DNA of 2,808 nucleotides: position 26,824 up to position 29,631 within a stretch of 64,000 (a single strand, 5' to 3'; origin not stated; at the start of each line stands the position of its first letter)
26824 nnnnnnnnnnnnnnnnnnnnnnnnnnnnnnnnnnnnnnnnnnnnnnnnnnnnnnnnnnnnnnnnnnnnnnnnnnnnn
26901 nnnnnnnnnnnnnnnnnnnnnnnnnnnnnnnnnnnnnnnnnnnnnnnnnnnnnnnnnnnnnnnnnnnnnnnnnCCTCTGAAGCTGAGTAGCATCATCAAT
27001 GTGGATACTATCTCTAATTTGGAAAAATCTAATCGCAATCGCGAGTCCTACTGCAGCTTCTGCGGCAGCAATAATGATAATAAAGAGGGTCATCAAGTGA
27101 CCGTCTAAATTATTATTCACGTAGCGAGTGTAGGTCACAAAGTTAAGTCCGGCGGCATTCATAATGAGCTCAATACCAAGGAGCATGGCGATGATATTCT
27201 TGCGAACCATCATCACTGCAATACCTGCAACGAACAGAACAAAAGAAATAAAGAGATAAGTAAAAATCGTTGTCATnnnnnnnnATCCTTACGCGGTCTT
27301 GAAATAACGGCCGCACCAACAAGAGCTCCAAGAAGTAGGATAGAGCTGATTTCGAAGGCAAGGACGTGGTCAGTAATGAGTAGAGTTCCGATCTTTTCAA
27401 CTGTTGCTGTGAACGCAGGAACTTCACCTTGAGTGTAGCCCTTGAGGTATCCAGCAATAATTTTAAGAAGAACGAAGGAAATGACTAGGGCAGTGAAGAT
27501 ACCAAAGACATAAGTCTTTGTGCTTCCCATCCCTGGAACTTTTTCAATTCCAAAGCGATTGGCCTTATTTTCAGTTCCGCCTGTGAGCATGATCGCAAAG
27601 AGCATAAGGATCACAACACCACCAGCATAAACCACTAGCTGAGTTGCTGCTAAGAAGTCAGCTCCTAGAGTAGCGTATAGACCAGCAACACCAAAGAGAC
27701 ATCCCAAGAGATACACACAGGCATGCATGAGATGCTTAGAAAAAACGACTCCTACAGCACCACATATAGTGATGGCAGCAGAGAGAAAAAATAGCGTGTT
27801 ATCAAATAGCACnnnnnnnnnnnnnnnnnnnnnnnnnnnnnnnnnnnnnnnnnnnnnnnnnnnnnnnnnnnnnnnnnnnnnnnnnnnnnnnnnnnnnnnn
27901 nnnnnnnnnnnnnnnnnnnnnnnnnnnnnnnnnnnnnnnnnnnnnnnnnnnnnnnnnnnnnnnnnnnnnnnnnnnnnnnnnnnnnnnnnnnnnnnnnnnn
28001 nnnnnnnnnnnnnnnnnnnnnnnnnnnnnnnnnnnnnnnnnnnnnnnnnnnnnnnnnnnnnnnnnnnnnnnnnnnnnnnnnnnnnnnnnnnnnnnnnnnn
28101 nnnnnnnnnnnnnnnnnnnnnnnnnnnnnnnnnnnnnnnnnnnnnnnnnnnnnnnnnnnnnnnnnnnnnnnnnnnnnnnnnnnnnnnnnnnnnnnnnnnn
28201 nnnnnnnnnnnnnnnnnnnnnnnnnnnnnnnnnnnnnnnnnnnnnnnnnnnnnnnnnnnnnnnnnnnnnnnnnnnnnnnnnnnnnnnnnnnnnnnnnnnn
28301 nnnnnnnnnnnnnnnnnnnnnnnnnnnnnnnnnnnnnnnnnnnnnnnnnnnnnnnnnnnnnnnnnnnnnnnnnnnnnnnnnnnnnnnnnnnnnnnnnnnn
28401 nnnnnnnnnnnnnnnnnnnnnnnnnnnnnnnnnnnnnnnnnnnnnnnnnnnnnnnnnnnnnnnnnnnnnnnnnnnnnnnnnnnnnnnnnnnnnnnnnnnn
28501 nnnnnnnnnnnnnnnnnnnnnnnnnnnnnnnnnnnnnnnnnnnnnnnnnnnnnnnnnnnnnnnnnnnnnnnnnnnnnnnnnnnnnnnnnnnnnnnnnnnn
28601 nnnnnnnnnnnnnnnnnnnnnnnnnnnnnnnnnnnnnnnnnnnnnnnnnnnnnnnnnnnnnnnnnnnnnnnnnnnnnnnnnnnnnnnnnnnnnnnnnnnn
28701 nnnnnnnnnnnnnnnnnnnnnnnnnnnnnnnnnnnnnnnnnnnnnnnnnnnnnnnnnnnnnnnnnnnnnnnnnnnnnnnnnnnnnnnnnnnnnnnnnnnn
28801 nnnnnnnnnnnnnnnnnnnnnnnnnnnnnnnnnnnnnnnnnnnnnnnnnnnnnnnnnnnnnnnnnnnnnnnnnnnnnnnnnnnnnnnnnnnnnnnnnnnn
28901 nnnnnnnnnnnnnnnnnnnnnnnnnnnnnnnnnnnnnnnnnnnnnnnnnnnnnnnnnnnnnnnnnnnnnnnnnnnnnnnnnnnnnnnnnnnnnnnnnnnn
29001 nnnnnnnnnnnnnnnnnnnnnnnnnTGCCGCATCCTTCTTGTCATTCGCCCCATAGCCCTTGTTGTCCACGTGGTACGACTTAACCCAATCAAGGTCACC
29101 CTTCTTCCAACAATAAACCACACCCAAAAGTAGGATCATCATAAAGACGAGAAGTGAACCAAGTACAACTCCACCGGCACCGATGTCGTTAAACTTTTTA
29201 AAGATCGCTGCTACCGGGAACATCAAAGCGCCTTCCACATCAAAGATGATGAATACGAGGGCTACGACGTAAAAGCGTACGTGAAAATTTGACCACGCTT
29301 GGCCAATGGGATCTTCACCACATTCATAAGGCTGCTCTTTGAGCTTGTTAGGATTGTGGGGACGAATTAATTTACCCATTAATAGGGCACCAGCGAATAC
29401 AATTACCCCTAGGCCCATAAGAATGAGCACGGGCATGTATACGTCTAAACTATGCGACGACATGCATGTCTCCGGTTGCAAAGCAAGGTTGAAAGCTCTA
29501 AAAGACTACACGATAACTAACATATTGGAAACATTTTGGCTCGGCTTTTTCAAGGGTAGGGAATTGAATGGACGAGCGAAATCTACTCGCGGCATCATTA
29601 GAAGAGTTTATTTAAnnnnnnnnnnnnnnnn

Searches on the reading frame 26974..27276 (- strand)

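Call 46: search_protein_families(library=pfam, proteins=[window:26974-27276:-], max_evalue=0.001)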
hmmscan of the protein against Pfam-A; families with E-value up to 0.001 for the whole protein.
window:26974-27276:- (101 aa): 1 family
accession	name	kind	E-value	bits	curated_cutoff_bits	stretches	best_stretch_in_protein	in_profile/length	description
PF00420.29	Oxidored_q2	-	2.2e-24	85.4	26.1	1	7-100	2-94/95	NADH-ubiquinone/plastoquinone oxidoreductase chain 4L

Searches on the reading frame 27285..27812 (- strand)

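Call 46: search_protein_families(library=pfam, proteins=[window:27285-27812:-], max_evalue=0.001)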
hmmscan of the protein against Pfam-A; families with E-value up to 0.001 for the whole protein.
window:27285-27812:- (176 aa): 2 families
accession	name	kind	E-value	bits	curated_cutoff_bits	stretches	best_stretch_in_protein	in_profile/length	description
PF00499.25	Oxidored_q3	-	8.9e-33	113.5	33.2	1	18-170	1-146/146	NADH-ubiquinone/plastoquinone oxidoreductase chain 6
PF13244.11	MbhD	-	3.2e-05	24.5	27.2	1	14-75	2-63/67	MBH, subunit D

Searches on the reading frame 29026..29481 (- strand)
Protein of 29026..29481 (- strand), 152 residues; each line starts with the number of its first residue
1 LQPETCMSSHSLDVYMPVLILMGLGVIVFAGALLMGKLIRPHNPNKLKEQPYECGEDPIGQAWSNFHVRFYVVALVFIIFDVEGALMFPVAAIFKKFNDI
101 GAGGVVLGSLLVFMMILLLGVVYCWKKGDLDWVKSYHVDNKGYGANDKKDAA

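Call 46: search_protein_families(library=pfam, proteins=[window:29026-29481:-], max_evalue=0.001)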
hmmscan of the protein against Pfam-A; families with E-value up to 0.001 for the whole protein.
window:29026-29481:- (152 aa): 1 family
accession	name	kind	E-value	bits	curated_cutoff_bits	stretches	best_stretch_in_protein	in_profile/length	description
PF00507.24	Oxidored_q4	-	2.7e-32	111.3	23.3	1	32-132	4-99/99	NADH-ubiquinone/plastoquinone oxidoreductase, chain 3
